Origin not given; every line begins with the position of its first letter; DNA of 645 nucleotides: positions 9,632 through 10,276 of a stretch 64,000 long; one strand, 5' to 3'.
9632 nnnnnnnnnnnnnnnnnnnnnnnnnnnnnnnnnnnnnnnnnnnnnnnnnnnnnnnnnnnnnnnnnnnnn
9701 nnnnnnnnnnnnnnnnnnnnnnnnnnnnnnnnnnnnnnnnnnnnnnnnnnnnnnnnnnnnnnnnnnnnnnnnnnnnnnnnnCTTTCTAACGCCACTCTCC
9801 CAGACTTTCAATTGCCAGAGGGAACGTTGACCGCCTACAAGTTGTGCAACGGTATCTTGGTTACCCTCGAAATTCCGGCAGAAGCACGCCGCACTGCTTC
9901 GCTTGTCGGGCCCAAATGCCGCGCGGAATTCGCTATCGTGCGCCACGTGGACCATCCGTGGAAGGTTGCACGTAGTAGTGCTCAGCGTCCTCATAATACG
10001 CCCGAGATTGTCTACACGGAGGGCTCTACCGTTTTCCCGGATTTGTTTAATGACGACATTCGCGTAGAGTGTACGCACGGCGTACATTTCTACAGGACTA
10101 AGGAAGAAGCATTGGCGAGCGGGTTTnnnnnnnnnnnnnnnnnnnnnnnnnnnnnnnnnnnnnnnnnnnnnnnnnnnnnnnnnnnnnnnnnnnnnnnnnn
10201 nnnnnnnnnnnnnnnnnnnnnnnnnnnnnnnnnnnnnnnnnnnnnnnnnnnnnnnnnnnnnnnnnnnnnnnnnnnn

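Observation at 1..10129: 315-bp near-identical direct repeat 9.8 kb apart, duplicating the C-terminal domain of a pentapeptide-repeat protein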

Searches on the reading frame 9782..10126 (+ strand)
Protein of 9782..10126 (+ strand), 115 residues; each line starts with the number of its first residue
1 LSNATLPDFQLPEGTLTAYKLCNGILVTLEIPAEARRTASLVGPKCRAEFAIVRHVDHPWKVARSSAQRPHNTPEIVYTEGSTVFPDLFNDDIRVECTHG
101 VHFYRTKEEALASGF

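Call 18: find_homologous_proteins(query=window:9782-10126:+, max_evalue=0.001)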
Query window:9782-10126:+ (115 aa): 120 proteins with E <= 0.001 among 126 candidates.
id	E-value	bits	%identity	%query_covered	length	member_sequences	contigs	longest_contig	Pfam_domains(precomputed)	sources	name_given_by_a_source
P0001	1.9e-27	113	54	100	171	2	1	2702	PF19062.6,PF00805.29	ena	-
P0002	5.7e-26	108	50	100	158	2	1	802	PF19062.6,PF00805.29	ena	-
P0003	6.0e-26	108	52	100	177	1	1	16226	PF19062.6,PF00805.29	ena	-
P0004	1.7e-25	107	53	96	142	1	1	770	PF19062.6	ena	-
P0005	2.1e-25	107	52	100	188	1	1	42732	PF19062.6,PF13576.13,PF13599.14,PF00805.29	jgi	-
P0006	2.1e-24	103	48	97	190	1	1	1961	PF19062.6,PF13576.13,PF13599.14,PF00805.29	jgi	jgi:hypothetical protein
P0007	1.6e-23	101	52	96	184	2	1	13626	PF19062.6,PF00805.29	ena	-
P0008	7.1e-23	98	51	96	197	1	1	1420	PF19062.6,PF13576.13,PF00805.29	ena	-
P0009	3.7e-22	96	49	96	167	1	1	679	PF19062.6,PF00805.29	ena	-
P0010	5.8e-22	95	50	97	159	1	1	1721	PF19062.6,PF00805.29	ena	-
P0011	2.8e-21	93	53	97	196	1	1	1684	PF19062.6,PF13576.13,PF13599.14,PF00805.29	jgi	jgi:hypothetical protein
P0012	3.2e-21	93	51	96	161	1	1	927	PF19062.6,PF00805.29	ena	-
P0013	3.3e-21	93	50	96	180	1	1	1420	PF19062.6,PF13576.13,PF13599.14,PF00805.29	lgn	-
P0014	4.0e-21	93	51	96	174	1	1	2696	PF19062.6,PF00805.29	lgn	-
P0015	4.2e-21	93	48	99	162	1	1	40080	PF19062.6,PF00805.29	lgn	-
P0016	1.7e-20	91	48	97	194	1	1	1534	PF19062.6,PF00805.29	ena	-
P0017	1.9e-20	91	51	85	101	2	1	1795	PF19062.6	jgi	-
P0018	1.9e-20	91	50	97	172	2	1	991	PF19062.6,PF00805.29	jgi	-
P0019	2.0e-20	91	49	96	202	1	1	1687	PF19062.6,PF13576.13,PF13599.14,PF00805.29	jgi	-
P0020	2.9e-20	90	49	96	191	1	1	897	PF19062.6,PF13576.13,PF13599.14,PF00805.29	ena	-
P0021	3.7e-20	90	49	92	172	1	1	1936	PF19062.6,PF00805.29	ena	-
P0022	4.7e-20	89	50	96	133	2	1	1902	PF19062.6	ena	-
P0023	5.6e-20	89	47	98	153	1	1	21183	PF19062.6,PF00805.29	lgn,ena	-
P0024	7.5e-20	89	50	96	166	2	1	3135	PF19062.6,PF00805.29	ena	-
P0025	8.7e-20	88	47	96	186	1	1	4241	PF19062.6,PF13599.14,PF00805.29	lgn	-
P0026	8.9e-20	88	50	97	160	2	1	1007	PF19062.6,PF00805.29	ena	-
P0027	1.4e-19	88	44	97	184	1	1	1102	PF19062.6,PF00805.29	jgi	jgi:hypothetical protein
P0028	1.5e-19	88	47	97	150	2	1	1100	PF19062.6,PF00805.29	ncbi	-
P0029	1.7e-19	88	50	97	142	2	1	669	PF19062.6,PF00805.29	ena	-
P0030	2.1e-19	87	50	96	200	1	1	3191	PF19062.6,PF13576.13,PF13599.14,PF00805.29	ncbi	-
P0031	4.6e-19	86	49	97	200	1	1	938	PF19062.6,PF13576.13,PF00805.29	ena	-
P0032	6.6e-19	86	44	96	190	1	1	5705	PF19062.6,PF00805.29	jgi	jgi:hypothetical protein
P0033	6.9e-19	86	49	97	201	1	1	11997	PF19062.6,PF13576.13,PF13599.14,PF00805.29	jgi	jgi:uncharacterized protein YjbI with pentapeptide repeats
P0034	1.1e-18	85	47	92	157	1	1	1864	PF19062.6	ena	-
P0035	1.3e-18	85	46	96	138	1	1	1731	PF19062.6,PF00805.29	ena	-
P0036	1.8e-18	84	50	96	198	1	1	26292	PF19062.6,PF13576.13,PF13599.14,PF00805.29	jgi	-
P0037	2.5e-18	84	47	96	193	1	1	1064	PF19062.6,PF00805.29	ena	-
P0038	2.7e-18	84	46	96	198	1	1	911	PF19062.6,PF13576.13,PF13599.14,PF00805.29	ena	-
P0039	3.1e-18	83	46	96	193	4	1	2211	PF19062.6,PF13576.13,PF13599.14,PF00805.29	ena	-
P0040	3.2e-18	83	49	90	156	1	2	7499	PF19062.6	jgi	jgi:hypothetical protein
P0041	4.6e-18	83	44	96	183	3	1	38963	PF19062.6,PF00805.29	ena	-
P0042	4.7e-18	83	48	97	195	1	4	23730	PF19062.6,PF00805.29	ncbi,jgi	jgi:hypothetical protein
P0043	5.0e-18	83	48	96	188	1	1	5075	PF19062.6,PF13576.13,PF13599.14,PF00805.29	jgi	jgi:hypothetical protein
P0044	5.5e-18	83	48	97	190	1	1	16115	PF19062.6,PF00805.29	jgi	jgi:hypothetical protein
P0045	6.4e-18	82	46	96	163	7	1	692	PF19062.6,PF00805.29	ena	-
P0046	7.8e-18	82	44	92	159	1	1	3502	PF19062.6,PF00805.29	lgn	-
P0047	8.6e-18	82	47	96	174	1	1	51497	PF19062.6,PF00805.29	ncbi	-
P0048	1.0e-17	82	47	96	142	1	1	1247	PF19062.6,PF00805.29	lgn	-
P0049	1.2e-17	82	46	96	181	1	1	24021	PF19062.6,PF13576.13,PF13599.14,PF00805.29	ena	-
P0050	1.3e-17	81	52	77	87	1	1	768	PF19062.6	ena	-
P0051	1.3e-17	81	44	96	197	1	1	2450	PF19062.6,PF13576.13,PF13599.14,PF00805.29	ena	-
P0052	1.5e-17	81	47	97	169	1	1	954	PF19062.6,PF00805.29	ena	-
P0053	1.6e-17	81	46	96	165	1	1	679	PF19062.6,PF13576.13,PF00805.29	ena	-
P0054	1.6e-17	81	51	79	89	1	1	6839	PF19062.6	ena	-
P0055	2.7e-17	80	44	97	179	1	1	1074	PF19062.6,PF13576.13,PF13599.14,PF00805.29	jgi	jgi:hypothetical protein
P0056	2.8e-17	80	45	96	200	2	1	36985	PF19062.6,PF13576.13,PF13599.14,PF00805.29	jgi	jgi:hypothetical protein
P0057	2.9e-17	80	45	96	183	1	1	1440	PF19062.6,PF00805.29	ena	-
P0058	4.6e-17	80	50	89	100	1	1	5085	PF19062.6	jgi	jgi:hypothetical protein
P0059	5.0e-17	80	46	96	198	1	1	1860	PF19062.6,PF13576.13,PF13599.14,PF00805.29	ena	-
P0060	5.3e-17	79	45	96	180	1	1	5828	PF19062.6,PF00805.29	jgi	-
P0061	5.7e-17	79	45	96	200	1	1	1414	PF19062.6,PF13576.13,PF13599.14,PF00805.29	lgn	-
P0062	7.3e-17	79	47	96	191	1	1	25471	PF19062.6,PF13599.14,PF00805.29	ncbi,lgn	-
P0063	9.4e-17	79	41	96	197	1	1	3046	PF19062.6,PF13576.13,PF13599.14,PF00805.29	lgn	-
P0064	1.2e-16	78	47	84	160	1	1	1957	PF19062.6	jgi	-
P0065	1.4e-16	78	48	80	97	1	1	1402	PF19062.6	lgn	-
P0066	1.6e-16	78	46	96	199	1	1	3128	PF19062.6,PF13576.13,PF13599.14,PF00805.29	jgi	jgi:hypothetical protein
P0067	1.8e-16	78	49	77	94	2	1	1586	PF19062.6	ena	-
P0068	1.8e-16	78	49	97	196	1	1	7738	PF19062.6,PF13576.13,PF13599.14,PF00805.29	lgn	-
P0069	2.9e-16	77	45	96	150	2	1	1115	PF19062.6,PF00805.29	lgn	-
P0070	3.0e-16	77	46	97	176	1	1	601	PF19062.6,PF00805.29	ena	-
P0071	3.4e-16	77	44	96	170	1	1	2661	PF19062.6,PF00805.29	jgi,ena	jgi:hypothetical protein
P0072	3.9e-16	77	46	96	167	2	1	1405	PF19062.6,PF00805.29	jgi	-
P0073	4.4e-16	77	43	97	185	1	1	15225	PF19062.6,PF00805.29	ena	-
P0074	5.1e-16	76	42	97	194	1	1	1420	PF19062.6,PF13576.13,PF13599.14,PF00805.29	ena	-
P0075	6.2e-16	76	46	89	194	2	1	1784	PF19062.6,PF13576.13,PF00805.29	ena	-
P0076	6.2e-16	76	43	96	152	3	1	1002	PF19062.6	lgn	-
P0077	6.9e-16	76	46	97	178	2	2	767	PF19062.6,PF00805.29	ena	-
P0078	9.0e-16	76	41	97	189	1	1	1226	PF19062.6,PF13599.14,PF00805.29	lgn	-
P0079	9.8e-16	75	47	97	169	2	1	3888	PF19062.6,PF13576.13,PF13599.14,PF00805.29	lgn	-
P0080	1.0e-15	75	45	96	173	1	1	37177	PF19062.6,PF00805.29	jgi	-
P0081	1.2e-15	75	45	96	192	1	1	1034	PF19062.6,PF13599.14,PF00805.29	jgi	jgi:hypothetical protein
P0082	2.0e-15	74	44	96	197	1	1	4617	PF19062.6,PF13576.13,PF13599.14,PF00805.29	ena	-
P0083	3.1e-15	74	45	96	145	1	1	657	PF19062.6,PF00805.29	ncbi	-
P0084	3.5e-15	74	46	93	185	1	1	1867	PF19062.6,PF13576.13,PF13599.14,PF00805.29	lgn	-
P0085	4.3e-15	73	42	96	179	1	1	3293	PF19062.6,PF13576.13,PF13599.14,PF00805.29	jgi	jgi:hypothetical protein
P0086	4.6e-15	73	44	96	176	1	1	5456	PF19062.6,PF13576.13,PF13599.14,PF00805.29,PF25296.2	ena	-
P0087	5.6e-15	73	48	92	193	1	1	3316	PF19062.6,PF00805.29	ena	-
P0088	6.0e-15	73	48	92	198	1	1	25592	PF19062.6,PF00805.29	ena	-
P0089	1.2e-14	72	45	90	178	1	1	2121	PF19062.6,PF00805.29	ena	-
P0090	2.4e-14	71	43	97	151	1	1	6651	PF19062.6,PF00805.29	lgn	-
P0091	2.5e-14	71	41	96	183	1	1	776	PF19062.6,PF00805.29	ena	-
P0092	2.9e-14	71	41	96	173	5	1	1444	PF19062.6,PF00805.29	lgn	-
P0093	4.2e-14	70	44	90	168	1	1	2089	PF19062.6,PF00805.29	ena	-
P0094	4.4e-14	70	47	97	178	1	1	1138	PF19062.6,PF00805.29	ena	-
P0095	1.1e-13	69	41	96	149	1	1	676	PF19062.6,PF00805.29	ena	-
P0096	2.1e-13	68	41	96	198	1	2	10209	PF19062.6,PF13576.13,PF13599.14,PF00805.29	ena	-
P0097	2.3e-13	68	43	96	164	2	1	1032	PF19062.6,PF00805.29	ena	-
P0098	2.6e-13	68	43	91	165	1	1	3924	PF19062.6,PF00805.29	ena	-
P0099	6.0e-13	66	44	79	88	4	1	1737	PF19062.6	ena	-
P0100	8.6e-13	66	46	96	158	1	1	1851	PF19062.6,PF00805.29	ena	-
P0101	2.9e-12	64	42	96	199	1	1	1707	PF19062.6,PF13576.13,PF13599.14,PF00805.29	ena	-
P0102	3.0e-12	64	42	96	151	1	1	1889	PF19062.6,PF00805.29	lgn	-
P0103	1.1e-11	62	39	96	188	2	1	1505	PF19062.6,PF13576.13,PF00805.29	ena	-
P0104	3.8e-11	61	43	89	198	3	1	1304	PF19062.6,PF13576.13,PF00805.29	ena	-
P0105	5.3e-11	60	42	89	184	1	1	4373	PF19062.6,PF00805.29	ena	-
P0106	6.5e-11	60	40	96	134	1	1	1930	PF19062.6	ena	-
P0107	7.1e-11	60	43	89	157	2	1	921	PF19062.6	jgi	jgi:hypothetical protein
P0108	9.1e-11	59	41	89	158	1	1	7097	PF19062.6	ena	-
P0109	9.8e-11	59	42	88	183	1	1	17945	PF19062.6,PF00805.29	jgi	-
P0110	4.2e-10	57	42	89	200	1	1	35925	PF19062.6,PF00805.29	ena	-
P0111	4.7e-10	57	41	96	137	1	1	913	PF19062.6,PF00805.29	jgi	jgi:hypothetical protein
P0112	3.1e-9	54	40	96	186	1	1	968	PF19062.6,PF13576.13,PF13599.14,PF00805.29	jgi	jgi:hypothetical protein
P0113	3.5e-8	51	36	100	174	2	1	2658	PF19062.6,PF13599.14,PF00805.29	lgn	-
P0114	1.8e-7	49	41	89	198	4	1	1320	PF19062.6,PF13599.14,PF00805.29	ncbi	-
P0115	3.1e-7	48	41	89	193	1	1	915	PF19062.6,PF13599.14,PF00805.29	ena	-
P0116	3.1e-7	48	41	89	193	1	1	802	PF19062.6,PF13599.14,PF00805.29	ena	-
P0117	4.0e-6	44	40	88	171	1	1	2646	PF19062.6,PF00805.29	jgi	jgi:hypothetical protein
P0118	5.3e-6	44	36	84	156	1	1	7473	PF19062.6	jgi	jgi:hypothetical protein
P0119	6.6e-6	44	40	97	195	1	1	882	PF19062.6,PF13599.14,PF00805.29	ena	-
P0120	1.1e-5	43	37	88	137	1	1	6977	PF19062.6,PF00805.29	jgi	jgi:hypothetical protein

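Call 19: find_encoding_contigs(protein=P0005, flank=10000, max_places=2)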
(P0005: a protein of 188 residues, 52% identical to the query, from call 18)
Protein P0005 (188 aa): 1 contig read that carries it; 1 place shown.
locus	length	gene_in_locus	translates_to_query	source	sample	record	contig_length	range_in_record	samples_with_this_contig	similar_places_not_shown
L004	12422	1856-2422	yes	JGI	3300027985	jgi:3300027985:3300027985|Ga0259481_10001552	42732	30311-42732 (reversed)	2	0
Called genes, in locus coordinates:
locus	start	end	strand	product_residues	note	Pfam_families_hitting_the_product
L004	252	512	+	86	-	PF12728:HTH_17 (weak)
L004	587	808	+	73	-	-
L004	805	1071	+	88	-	-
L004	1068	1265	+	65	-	-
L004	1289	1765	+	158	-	-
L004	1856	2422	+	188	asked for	PF13576:Pentapeptide_3 (faint), PF13599:Pentapeptide_4 (weak), PF00805:Pentapeptide, PF19062:DUF5758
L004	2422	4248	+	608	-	PF01612:DNA_pol_A_exo1, PF00476:DNA_pol_A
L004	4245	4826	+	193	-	-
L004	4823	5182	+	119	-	-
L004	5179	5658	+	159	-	-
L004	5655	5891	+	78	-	-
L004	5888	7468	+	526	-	PF12705:PDDEXK_1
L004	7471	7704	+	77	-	PF11753:DUF3310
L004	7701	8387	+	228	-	PF02511:Thy1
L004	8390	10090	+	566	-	PF00270:DEAD (faint)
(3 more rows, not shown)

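Call 20: find_encoding_contigs(protein=P0047, flank=10000, max_places=2)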
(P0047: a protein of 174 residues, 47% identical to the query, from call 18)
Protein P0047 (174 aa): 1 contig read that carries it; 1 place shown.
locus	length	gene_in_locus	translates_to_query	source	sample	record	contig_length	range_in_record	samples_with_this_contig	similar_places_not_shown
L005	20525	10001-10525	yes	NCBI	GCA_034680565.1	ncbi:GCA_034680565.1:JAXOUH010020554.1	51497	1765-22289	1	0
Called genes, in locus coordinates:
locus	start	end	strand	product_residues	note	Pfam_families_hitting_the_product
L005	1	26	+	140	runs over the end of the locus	-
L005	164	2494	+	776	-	PF19263:DUF5906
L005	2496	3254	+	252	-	PF17675:APG6_N (weak)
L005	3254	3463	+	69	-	-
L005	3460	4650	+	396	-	-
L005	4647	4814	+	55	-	-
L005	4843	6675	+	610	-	-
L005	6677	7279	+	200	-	-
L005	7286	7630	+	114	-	-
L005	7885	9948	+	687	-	PF00476:DNA_pol_A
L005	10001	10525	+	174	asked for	PF00805:Pentapeptide, PF19062:DUF5758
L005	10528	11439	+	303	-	PF01068:DNA_ligase_A_M, PF14743:DNA_ligase_OB_2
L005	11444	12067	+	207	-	-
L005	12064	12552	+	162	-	-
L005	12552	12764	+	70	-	-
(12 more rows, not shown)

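Call 21: find_encoding_contigs(protein=P0015, flank=10000, max_places=2)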
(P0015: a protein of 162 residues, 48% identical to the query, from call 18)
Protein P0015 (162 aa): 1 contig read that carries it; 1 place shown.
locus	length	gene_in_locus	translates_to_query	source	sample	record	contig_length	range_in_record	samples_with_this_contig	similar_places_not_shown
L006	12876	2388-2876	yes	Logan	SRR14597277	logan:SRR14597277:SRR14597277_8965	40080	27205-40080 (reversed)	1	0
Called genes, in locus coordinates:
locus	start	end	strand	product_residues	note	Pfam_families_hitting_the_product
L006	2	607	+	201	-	?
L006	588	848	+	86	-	PF23974:DUF7300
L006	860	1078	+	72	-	-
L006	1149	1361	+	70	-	-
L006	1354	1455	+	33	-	-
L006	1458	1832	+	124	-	-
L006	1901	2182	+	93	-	-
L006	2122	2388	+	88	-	-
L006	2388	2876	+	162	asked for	PF00805:Pentapeptide, PF19062:DUF5758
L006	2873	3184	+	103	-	-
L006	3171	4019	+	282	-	-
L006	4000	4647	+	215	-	PF07722:Peptidase_C26, PF00117:GATase (weak)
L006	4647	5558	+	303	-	PF03133:TTL (faint), PF08443:RimK, PF14243:R2K_3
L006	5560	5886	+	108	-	-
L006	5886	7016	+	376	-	PF13522:GATase_6, PF13537:GATase_7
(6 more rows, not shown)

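Call 24: find_related_loci(query=window:9782-10126:+, collection=viral_contigs, flank=10000)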
Query window:9782-10126:+ (115 aa) in viral_contigs; peptide patterns used: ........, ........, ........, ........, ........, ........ (x = any residue, [..] = any of these).
11 stretches matched a pattern; 8 encode a relative of the query (tblastn E <= 1e-3); 8 distinct loci.
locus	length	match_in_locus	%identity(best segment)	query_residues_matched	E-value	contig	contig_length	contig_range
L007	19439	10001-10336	47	1-111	1e-27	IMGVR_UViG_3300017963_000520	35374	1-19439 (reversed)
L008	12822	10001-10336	47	1-111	1e-27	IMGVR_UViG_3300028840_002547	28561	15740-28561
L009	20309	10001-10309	46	9-110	4e-23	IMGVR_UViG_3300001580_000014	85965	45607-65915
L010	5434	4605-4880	44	11-112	1e-21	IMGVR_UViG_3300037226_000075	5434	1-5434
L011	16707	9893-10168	44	11-112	1e-21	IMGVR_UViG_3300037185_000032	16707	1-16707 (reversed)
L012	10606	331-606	44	11-112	1e-21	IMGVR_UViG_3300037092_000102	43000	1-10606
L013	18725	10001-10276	44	11-112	1e-21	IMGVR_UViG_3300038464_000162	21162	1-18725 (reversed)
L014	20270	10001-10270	45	11-110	2e-21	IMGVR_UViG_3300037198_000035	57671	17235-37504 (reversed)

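Call 25: find_related_loci(query=window:9782-10126:+, collection=metagenome_contigs, flank=10000)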
Query window:9782-10126:+ (115 aa) in metagenome_contigs; peptide patterns used: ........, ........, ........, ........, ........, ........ (x = any residue, [..] = any of these).
157 stretches matched a pattern; 12 encode a relative of the query (tblastn E <= 1e-3); 12 distinct loci.
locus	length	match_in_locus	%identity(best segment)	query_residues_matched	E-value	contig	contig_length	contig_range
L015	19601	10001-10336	47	1-111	7e-28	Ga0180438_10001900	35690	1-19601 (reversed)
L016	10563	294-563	45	11-110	1e-21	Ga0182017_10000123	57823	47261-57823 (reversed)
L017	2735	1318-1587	44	11-110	9e-22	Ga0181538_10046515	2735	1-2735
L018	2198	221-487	39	12-110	2e-18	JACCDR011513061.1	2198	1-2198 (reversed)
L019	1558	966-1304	39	1-111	2e-17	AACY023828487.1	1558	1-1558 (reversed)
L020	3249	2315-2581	40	13-110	5e-17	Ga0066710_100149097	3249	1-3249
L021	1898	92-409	41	11-112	2e-16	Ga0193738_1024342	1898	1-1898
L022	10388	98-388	38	14-111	4e-16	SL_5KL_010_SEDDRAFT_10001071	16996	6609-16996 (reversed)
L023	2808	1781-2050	38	12-110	5e-15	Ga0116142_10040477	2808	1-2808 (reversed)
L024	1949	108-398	37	13-110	4e-15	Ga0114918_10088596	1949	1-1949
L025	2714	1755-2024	38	12-110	5e-15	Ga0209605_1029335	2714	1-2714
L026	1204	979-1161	44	1-58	1e-9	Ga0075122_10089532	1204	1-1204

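Call 28: search_dna_similar(query=window:9782-10126:+, collection=phages, mode=protein, max_rows=40, max_evalue=0.001)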
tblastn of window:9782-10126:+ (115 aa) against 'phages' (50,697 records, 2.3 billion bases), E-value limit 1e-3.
Records with a match: 158; places in all: 158; records where one place covers at least 80% of the query: 158.
Best place of each record, by identity: <60% 158.
By first word of the organism name: Mycobacterium 152; Synechococcus 2; Rhizobium 1; Ralstonia 1; Bacteriophage 1; Thiohalocapsa 1.
By host as written in the record: Mycobacterium smegmatis mc2 155 108; Mycobacterium smegmatis mc#155 17; Mycobacterium smegmatis mc2155 17; Mycobacterium sp. 6; Synechoccus sp. 2; - 2; Mycobacterium 2; Rhizobium etli T3_14 1; and 3 more.
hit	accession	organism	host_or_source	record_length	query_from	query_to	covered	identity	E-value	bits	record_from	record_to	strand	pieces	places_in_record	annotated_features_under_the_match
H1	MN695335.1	Synechococcus phage B23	Synechoccus sp.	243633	1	110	96%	43.9%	8e-21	91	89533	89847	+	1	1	pentapeptide repeat family protein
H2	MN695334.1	Synechococcus phage B3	Synechoccus sp.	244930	1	110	96%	43.9%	8e-21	91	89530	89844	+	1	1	pentapeptide repeat family protein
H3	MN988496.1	Rhizobium phage RHph_TM3_3_14B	Rhizobium etli T3_14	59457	3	110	94%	42.0%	6e-13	69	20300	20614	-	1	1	pentapeptide repeat-containing protein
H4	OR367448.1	Ralstonia phage BOESR1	Ralstonia pseudosolanacearum (NCPPB ...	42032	12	110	86%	39.6%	4e-10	61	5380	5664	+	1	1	hypothetical protein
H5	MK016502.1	Mycobacterium phage Pat3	Mycobacterium smegmatis mc2 155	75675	13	112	87%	38.8%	4e-8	55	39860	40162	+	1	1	56: hypothetical protein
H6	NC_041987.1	Mycobacterium phage SirDuracell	Mycobacterium smegmatis mc2 155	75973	13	112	87%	38.8%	8e-8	54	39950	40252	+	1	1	57: hypothetical protein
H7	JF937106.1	Mycobacterium phage SirDuracell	Mycobacterium smegmatis mc2 155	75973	13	112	87%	38.8%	8e-8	54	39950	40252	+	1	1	57: hypothetical protein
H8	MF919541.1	Mycobacterium phage YassJohnny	Mycobacterium smegmatis mc2 155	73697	13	112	87%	38.8%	8e-8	54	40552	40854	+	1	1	pentapeptide repeat protein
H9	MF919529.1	Mycobacterium phage Sassay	Mycobacterium smegmatis mc2 155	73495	13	112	87%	38.8%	8e-8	54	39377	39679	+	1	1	pentapeptide repeat protein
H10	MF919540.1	Mycobacterium phage Willez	Mycobacterium smegmatis mc2 155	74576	13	112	87%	38.8%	8e-8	54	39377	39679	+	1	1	pentapeptide repeat protein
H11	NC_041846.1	Mycobacterium phage Bask21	Mycobacterium smegmatis mc2 155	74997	13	112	87%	38.8%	8e-8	54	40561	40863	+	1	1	59: hypothetical protein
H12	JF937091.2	Mycobacterium phage Bask21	Mycobacterium smegmatis mc2 155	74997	13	112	87%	38.8%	8e-8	54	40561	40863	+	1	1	59: hypothetical protein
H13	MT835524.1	Bacteriophage sp.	human fecal samples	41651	9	111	90%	37.0%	8e-7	51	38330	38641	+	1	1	record has no annotation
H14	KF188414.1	Mycobacterium phage ABCat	Mycobacterium smegmatis mc2 155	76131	13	112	87%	37.9%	1e-7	54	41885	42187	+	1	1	56: pentapeptide repeat family protein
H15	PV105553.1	Mycobacterium phage Palpatine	Mycobacterium smegmatis mc#155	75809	13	112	87%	37.9%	1e-7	54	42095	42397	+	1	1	61: pentapeptide repeat protein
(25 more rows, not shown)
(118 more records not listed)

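Call 29: get_annotated_region(hit=H2, flank=8000)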
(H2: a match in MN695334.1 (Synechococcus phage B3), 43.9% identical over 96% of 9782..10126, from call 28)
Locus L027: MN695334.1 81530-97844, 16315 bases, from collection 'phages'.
description: Synechococcus phage B3, complete genome.
organism: Synechococcus phage B3 (NCBI taxid 2674978)
taxonomy: Viruses; Duplodnaviria; Heunggongvirae; Uroviricota; Caudoviricetes; Kyanoviridae
host: Synechoccus sp.; source: -; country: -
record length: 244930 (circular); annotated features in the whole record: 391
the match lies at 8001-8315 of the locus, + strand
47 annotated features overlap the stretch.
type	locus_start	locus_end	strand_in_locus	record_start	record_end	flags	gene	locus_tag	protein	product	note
CDS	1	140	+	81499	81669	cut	-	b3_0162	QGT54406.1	hypothetical protein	gp162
CDS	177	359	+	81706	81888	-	-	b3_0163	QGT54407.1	hypothetical protein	gp163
CDS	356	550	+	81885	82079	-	-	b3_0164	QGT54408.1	hypothetical protein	gp164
CDS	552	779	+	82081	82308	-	-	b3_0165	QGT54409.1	hypothetical protein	gp165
CDS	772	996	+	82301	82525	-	-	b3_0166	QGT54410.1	hypothetical protein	gp166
CDS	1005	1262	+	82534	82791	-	-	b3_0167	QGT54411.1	hypothetical protein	gp167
CDS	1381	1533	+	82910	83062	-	-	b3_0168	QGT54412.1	hypothetical protein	gp168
CDS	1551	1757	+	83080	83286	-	-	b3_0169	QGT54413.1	hypothetical protein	gp169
CDS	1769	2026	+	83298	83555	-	-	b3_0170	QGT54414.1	hypothetical protein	gp170; Hypothetical-Protein | belonging to T4-LIKE GC: 780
CDS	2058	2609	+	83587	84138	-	-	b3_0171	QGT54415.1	hypothetical protein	gp171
CDS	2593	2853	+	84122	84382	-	-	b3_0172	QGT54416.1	hypothetical protein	gp172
CDS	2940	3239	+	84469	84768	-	-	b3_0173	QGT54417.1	hypothetical protein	gp173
CDS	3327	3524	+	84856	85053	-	-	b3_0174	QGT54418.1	hypothetical protein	gp174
CDS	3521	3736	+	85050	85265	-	-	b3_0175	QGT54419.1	hypothetical protein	gp175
CDS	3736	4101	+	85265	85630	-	-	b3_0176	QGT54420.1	hypothetical protein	gp176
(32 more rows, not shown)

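Call 45: search_solved_structures(query=A4, max_evalue=1)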
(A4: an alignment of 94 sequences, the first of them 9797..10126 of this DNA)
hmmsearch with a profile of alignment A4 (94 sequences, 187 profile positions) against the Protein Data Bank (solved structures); distinct sequences matched with E-value up to 1: 33.
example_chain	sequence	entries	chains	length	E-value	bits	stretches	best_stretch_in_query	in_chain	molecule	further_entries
4yc5_A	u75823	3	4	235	1.1e-43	152.3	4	18-82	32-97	beta1 | beta1 protein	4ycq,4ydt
4yfo_A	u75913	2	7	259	5.8e-41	143.4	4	16-83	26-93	beta1_ex1 | 6beta1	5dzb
5dn0_A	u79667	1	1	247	3.6e-36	127.8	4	16-82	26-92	beta1 t1555 loop variant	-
4yei_A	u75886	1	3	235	2.1e-35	125.3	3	18-81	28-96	beta1mut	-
5dns_A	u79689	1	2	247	3.3e-35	124.6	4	16-82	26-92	t1428 beta1 loop design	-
5di5_A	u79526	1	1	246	5.4e-35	123.9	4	16-83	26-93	beta1 t801 loop variant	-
3du1_X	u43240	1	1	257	8.3e-35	123.3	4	34-87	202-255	All3740 protein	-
5dqa_A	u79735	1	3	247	4.5e-34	120.9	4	16-83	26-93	t3284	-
5dra_A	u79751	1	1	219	2.2e-32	115.4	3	18-81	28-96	3beta1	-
2j8k_A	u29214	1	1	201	8e-29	103.8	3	24-84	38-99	NP275-NP276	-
6omx_A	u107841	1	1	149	3.4e-20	75.7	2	17-80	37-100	Alr5209 protein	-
2o6w_A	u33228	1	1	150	1.6e-17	67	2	30-82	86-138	Repeat Five Residue (Rfr) protein or pentapeptide repeat protein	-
9ngw_A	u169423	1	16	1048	8.2e-16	61.4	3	17-86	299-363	IcmE (DotG)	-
7muc_AG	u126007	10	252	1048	8.4e-16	61.4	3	17-86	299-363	IcmE protein | IcmE (DotG)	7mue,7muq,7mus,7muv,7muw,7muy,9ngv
2j8i_A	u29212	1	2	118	2.1e-14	56.8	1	26-85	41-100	NP275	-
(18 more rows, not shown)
